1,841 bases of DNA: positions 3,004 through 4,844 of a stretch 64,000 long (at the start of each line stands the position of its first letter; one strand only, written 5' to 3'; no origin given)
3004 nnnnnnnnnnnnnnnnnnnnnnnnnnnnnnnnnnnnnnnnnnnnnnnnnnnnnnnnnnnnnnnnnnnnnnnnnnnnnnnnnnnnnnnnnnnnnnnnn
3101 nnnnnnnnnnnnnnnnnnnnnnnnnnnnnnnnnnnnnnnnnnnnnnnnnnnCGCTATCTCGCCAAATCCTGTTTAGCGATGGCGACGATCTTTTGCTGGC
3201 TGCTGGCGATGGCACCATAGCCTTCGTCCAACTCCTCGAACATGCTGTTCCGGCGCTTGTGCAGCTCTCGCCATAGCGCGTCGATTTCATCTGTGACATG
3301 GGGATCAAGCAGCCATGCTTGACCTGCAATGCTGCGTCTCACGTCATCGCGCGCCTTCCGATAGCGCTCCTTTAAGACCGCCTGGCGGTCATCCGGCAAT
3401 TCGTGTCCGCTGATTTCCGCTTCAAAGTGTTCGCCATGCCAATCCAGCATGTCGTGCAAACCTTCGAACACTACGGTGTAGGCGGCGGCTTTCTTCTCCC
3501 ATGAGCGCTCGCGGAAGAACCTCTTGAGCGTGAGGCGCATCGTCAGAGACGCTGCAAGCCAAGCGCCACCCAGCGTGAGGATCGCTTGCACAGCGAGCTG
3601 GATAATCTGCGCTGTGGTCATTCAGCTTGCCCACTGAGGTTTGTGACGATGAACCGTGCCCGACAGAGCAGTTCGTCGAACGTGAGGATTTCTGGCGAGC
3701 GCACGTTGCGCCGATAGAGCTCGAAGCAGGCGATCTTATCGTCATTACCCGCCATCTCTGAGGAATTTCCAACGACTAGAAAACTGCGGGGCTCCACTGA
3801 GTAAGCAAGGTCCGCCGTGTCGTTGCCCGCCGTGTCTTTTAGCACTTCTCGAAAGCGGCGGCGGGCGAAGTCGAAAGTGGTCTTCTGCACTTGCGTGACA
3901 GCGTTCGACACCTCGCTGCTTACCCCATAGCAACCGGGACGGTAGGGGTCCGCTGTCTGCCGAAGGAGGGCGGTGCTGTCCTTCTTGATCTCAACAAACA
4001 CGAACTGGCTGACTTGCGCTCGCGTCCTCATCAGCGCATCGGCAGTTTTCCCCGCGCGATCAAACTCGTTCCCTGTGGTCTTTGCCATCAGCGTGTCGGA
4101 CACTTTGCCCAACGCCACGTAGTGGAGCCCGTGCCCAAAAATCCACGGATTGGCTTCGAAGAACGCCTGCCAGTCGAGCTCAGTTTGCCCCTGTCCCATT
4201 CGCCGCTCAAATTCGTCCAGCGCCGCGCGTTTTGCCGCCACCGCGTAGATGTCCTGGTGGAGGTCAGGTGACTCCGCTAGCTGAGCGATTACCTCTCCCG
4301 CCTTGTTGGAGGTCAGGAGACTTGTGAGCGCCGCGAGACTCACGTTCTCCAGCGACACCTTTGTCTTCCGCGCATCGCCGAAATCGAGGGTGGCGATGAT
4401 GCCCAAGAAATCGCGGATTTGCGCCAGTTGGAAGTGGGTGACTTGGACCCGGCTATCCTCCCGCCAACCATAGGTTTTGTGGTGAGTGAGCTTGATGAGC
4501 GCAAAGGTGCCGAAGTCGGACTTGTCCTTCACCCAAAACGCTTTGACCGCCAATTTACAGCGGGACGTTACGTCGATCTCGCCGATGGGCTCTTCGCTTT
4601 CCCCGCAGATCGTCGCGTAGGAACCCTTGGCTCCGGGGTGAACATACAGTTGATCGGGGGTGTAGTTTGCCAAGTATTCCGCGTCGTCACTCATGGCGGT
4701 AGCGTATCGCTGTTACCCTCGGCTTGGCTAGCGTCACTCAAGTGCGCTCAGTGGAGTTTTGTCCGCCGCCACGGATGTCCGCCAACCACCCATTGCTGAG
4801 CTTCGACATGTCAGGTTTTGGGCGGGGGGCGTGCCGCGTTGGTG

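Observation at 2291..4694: Shedu-like nuclease translationally coupled to a membrane protein and a 286-aa orphan: candidate three-gene defence operon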

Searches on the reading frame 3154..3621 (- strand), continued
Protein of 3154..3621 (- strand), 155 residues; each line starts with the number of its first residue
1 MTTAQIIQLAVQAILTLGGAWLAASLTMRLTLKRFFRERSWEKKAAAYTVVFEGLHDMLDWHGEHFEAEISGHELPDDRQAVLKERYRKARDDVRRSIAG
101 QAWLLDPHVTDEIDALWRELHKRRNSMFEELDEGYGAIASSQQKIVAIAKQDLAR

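Call 101: get_annotated_region(hit=H49, flank=4000)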
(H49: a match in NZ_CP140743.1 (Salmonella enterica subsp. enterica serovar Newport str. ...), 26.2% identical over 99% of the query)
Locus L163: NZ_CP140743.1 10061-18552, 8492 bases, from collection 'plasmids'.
description: Salmonella enterica subsp. enterica serovar Newport str. S103RVX plasmid pCFSAN000929, complete sequence
organism: Salmonella enterica subsp. enterica serovar Newport str. S103RVX (NCBI taxid 984253)
taxonomy: Bacteria; Pseudomonadota; Gammaproteobacteria; Enterobacterales; Enterobacteriaceae; Salmonella; Salmonella enterica; Salmonella enterica subsp. enterica serovar Newport str. S103RVX
host: -; source: animal,bird feces; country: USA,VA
typing (MOB-suite, as given by PLSDB): non-mobilizable
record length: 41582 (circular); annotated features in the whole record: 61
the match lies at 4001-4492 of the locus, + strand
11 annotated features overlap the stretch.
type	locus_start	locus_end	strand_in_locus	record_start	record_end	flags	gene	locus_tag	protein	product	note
CDS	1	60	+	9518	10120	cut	-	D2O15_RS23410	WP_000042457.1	hypothetical protein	-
CDS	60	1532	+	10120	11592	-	-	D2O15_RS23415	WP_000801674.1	hypothetical protein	-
CDS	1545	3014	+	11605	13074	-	-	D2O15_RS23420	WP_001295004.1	phage portal protein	-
CDS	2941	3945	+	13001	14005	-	-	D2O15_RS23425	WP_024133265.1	phage minor head protein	-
CDS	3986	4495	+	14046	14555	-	-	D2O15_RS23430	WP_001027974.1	hypothetical protein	-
CDS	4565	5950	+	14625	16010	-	-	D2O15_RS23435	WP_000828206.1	DUF2213 domain-containing protein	-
CDS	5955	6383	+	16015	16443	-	-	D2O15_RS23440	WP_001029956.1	hypothetical protein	-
CDS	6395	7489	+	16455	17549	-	-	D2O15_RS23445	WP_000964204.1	major capsid protein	-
CDS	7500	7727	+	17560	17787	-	-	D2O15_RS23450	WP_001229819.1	hypothetical protein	-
CDS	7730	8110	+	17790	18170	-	-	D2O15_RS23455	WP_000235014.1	hypothetical protein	-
CDS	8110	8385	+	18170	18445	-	-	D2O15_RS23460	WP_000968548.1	hypothetical protein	-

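Call 102: get_annotated_region(hit=H47, flank=4000)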
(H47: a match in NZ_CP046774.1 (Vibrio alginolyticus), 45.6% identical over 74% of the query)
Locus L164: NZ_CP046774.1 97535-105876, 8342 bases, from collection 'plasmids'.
description: Vibrio alginolyticus strain 2014V-1011 plasmid unnamed1, complete sequence
organism: Vibrio alginolyticus (NCBI taxid 663)
taxonomy: Bacteria; Pseudomonadota; Gammaproteobacteria; Vibrionales; Vibrionaceae; Vibrio; Vibrio alginolyticus
host: -; source: wound; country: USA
typing (MOB-suite, as given by PLSDB): non-mobilizable; replicon rep_cluster_803
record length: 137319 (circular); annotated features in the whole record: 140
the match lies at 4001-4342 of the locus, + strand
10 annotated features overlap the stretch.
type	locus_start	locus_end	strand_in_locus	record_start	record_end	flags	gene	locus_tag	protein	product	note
CDS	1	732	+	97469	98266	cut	-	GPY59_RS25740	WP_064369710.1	hypothetical protein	-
CDS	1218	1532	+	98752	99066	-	-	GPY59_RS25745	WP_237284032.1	hypothetical protein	-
CDS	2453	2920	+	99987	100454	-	-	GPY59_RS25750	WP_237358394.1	hypothetical protein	-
CDS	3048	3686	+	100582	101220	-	-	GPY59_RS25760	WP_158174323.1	class I SAM-dependent methyltransferase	-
CDS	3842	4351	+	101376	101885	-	-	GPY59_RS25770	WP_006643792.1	hypothetical protein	-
CDS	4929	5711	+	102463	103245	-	-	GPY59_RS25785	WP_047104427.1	hypothetical protein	-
CDS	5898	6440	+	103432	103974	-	-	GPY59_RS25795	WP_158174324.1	hypothetical protein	-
CDS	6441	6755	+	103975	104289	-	-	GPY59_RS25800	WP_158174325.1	hypothetical protein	-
CDS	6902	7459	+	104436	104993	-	-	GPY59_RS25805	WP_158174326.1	nucleotidyltransferase domain-containing protein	-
CDS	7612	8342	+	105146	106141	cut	-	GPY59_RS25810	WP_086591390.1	DUF4062 domain-containing protein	-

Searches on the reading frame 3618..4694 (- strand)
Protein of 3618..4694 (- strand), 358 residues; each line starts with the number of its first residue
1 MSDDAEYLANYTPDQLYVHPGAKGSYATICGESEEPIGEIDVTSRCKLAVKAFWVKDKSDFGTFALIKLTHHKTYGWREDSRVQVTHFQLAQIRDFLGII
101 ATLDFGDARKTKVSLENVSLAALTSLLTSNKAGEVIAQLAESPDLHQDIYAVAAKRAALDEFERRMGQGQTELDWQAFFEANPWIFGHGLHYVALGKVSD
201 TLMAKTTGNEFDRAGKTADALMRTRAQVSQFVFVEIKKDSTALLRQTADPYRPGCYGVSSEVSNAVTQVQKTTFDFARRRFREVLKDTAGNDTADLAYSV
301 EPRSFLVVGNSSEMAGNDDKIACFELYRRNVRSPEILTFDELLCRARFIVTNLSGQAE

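Call 3: search_protein_families(library=pfam, proteins=[window:3618-4694:-], max_evalue=0.1)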
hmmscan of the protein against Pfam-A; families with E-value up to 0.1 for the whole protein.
window:3618-4694:- (358 aa): 1 family
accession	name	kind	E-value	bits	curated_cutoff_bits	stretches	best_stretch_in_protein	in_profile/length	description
PF14082.12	SduA_C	-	1.4e-28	100.5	27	1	170-343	2-159/159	Shedu protein SduA, C-terminal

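Call 4: search_protein_families(library=padloc, proteins=[window:3618-4694:-], max_evalue=1)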
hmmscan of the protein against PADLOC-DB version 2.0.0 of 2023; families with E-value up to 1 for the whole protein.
window:3618-4694:- (358 aa): 17 families
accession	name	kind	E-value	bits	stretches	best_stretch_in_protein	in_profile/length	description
PDLC00394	SduA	-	3.3e-86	287.8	1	42-354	58-387/392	DUF4263 domain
PDLC00391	SduA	-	2.1e-50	170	1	53-352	82-401/402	DUF4263 domain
PDLC00392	SduA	-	3.1e-49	166.2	1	5-352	15-391/396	DUF4263 domain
PDLC00384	SduA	-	5.7e-27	92.6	1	107-355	227-461/476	DUF4263 domain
PDLC00382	SduA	-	1.3e-25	88.5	1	145-351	118-321/336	DUF4263 domain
PDLC00400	SduA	-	2.4e-21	74.4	1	144-354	101-297/308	DUF4263 domain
PDLC00399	SduA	-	5.5e-20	70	1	134-355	162-373/375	DUF4263 domain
PDLC00380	SduA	-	1.4e-18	64.7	1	145-354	274-469/480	DUF4263 domain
PDLC00385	SduA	-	2.1e-14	51.6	1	121-350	105-314/319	DUF4263 domain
PDLC00393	SduA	-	3.7e-14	50.7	1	156-354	267-452/455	DUF4263 domain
PDLC00406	SduA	-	4.3e-12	44.7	1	209-350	189-322/326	DUF4263 domain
PDLC00381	SduA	-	1.6e-10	38.8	1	227-343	226-333/342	DUF4263 domain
PDLC00402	SduA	-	7.6e-08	29.8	1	67-354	55-335/354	DUF4263 domain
PDLC00388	SduA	-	1.1e-06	26.1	1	234-356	276-399/402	DUF4263 domain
PDLC00390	SduA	-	0.00014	19.2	1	170-346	174-330/339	DUF4263 domain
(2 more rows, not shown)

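Call 5: search_protein_families(library=ncbifam, proteins=[window:3618-4694:-], max_evalue=1)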
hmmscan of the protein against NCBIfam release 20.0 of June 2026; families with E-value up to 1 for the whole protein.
window:3618-4694:- (358 aa): 0 families

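Call 51: find_related_loci(query=window:3618-4694:-, collection=metagenome_contigs, flank=4000)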
Query window:3618-4694:- (358 aa) in metagenome_contigs; peptide patterns used: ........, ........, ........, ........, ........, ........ (x = any residue, [..] = any of these).
72 stretches matched a pattern; 49 encode a relative of the query (tblastn E <= 1e-3); 49 distinct loci.
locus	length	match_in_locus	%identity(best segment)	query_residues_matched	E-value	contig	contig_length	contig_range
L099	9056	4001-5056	73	1-354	1e-175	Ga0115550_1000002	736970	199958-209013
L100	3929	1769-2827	68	1-354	2e-176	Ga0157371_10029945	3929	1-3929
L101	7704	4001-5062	67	1-354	2e-164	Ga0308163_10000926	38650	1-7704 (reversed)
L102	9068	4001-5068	61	1-358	8e-154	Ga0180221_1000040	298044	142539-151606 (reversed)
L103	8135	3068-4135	60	1-358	3e-151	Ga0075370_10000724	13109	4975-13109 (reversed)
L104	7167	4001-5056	61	1-354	8e-146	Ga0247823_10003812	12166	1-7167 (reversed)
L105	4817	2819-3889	58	3-358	5e-135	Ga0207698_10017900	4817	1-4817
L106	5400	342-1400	55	1-355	7e-133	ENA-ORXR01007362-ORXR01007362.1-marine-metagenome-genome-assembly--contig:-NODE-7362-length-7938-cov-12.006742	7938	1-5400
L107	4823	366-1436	57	3-358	8e-133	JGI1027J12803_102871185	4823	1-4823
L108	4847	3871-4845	57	3-326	4e-120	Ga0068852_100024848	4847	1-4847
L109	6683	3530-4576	47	1-352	7e-112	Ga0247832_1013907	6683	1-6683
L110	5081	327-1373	47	1-352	4e-112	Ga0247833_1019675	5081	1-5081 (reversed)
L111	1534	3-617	60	152-358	7e-86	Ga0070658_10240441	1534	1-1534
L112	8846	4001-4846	36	89-351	4e-52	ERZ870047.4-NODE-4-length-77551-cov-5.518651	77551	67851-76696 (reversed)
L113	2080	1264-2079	35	89-341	1e-48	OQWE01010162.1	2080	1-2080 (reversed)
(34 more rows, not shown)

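Call 52: search_dna_similar(query=window:3618-4694:-, collection=plasmids, mode=protein, max_evalue=1e-30, max_rows=40)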
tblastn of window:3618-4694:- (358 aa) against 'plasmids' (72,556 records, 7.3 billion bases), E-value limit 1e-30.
Records with a match: 20; places in all: 20; records where one place covers at least 80% of the query: 7.
Best place of each record, by identity: 60-80% 2; <60% 18.
By first word of the organism name: Rhizobium 6; Streptomyces 6; Sinorhizobium 2; Agrobacterium 1; Methylocapsa 1; Bradyrhizobium 1; Phaeobacter 1; Vibrio 1; Dietzia 1.
By predicted mobility (MOB-suite, as given by PLSDB): conjugative 7; non-mobilizable 7; mobilizable 6.
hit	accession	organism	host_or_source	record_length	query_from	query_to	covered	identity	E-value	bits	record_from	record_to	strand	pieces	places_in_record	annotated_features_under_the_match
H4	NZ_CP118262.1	Agrobacterium vitis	Grape,cell culture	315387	1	354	99%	70.6%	3e-168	527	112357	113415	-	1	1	Shedu immune nuclease family protein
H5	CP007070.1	Rhizobium leguminosarum bv. trifolii CB782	plant root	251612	1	357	100%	69.7%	2e-165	518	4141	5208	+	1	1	hypothetical protein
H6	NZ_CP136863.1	Methylocapsa polymorpha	Shagnum peat sample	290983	3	356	99%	44.5%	5e-96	319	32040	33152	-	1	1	Shedu immune nuclease family protein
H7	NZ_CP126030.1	Bradyrhizobium elkanii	Glycine max,soybean,root nodule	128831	40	350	87%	35.2%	9e-45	171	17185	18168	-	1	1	Shedu immune nuclease family protein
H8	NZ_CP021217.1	Sinorhizobium meliloti RU11/001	-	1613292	1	356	99%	30.6%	1e-37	150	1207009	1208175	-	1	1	none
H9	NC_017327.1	Sinorhizobium meliloti SM11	-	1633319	1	356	99%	30.6%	1e-37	150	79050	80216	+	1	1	none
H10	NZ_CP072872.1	Rhizobium sp. NLR16a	lentil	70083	1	351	98%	29.5%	7e-35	142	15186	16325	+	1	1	Shedu immune nuclease family protein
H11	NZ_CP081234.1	Phaeobacter inhibens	-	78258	134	350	61%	40.4%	3e-37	149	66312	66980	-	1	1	Shedu immune nuclease family protein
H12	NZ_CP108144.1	Streptomyces sp. NBC_00178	-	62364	161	357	55%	43.7%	1e-32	136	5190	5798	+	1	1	Shedu immune nuclease family protein | XRE family transcriptional regulator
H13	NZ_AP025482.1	Vibrio cyclitrophicus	-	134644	89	350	73%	32.5%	1e-36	148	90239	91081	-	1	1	Shedu immune nuclease family protein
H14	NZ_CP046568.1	Dietzia sp. DQ12-45-1b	product water from oilfield,product ...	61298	169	358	53%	43.4%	9e-31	130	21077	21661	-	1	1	Shedu immune nuclease family protein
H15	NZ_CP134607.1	Streptomyces sp. ITFR-21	Ips typographus,whole organism,Ips ...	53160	138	350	59%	38.7%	2e-31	132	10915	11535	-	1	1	Shedu anti-phage system protein SduA domain-containing protein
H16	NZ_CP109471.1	Streptomyces sp. NBC_01462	-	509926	146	350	57%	39.2%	4e-32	134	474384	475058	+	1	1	Shedu anti-phage system protein SduA domain-containing protein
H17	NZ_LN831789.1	Streptomyces leeuwenhoekii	Salar de Atacama, Atacama Desert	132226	146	350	57%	38.8%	7e-32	134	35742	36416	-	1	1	Shedu anti-phage system protein SduA domain-containing protein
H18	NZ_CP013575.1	Rhizobium phaseoli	Phaseolus vulgaris,Whole ...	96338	134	350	61%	36.4%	8e-34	139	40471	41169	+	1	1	Shedu immune nuclease family protein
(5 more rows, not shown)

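Call 56: search_protein_families(library=pfam, proteins=[L100:2862-3377:+, L102:5090-5458:+, L104:5140-5919:+], max_evalue=0.05)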
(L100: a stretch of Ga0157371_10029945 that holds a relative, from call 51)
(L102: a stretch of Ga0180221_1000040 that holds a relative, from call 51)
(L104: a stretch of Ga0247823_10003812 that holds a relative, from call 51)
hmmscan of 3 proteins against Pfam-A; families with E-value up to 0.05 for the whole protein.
L100:2862-3377:+ (171 aa): 0 families

L102:5090-5458:+ (122 aa): 0 families

L104:5140-5919:+ (259 aa): 1 family
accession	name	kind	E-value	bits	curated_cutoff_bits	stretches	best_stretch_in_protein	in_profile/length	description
PF06054.18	CoiA_nuc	-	0.002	18.8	20.3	1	112-161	33-82/158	Competence protein CoiA, nuclease-like domain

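Call 64: search_protein_families(library=phrogs, proteins=[window:3618-4694:-], max_evalue=0.01)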
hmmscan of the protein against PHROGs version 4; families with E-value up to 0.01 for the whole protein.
window:3618-4694:- (358 aa): 2 families
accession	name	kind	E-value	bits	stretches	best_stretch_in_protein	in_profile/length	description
phrog_38147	-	unknown function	1.6e-10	41.4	1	173-355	283-453/454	-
phrog_6203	-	unknown function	0.0064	16.1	1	128-242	424-545/644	-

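Call 78: search_solved_structures(query=window:3618-4694:-, max_evalue=0.01, show_alignments=1)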
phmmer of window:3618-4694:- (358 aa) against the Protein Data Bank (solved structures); distinct sequences matched with E-value up to 0.01: 3.
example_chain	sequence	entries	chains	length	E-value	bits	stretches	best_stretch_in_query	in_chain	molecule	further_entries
8ti8_A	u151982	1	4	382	6.6e-10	42.1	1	126-354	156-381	Shedu protein SduA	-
8ti9_E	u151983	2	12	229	3.2e-09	39.8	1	148-354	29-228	Shedu protein SduA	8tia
8ps4_A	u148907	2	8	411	0.0044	19.6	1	233-352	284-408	Shedu effector protein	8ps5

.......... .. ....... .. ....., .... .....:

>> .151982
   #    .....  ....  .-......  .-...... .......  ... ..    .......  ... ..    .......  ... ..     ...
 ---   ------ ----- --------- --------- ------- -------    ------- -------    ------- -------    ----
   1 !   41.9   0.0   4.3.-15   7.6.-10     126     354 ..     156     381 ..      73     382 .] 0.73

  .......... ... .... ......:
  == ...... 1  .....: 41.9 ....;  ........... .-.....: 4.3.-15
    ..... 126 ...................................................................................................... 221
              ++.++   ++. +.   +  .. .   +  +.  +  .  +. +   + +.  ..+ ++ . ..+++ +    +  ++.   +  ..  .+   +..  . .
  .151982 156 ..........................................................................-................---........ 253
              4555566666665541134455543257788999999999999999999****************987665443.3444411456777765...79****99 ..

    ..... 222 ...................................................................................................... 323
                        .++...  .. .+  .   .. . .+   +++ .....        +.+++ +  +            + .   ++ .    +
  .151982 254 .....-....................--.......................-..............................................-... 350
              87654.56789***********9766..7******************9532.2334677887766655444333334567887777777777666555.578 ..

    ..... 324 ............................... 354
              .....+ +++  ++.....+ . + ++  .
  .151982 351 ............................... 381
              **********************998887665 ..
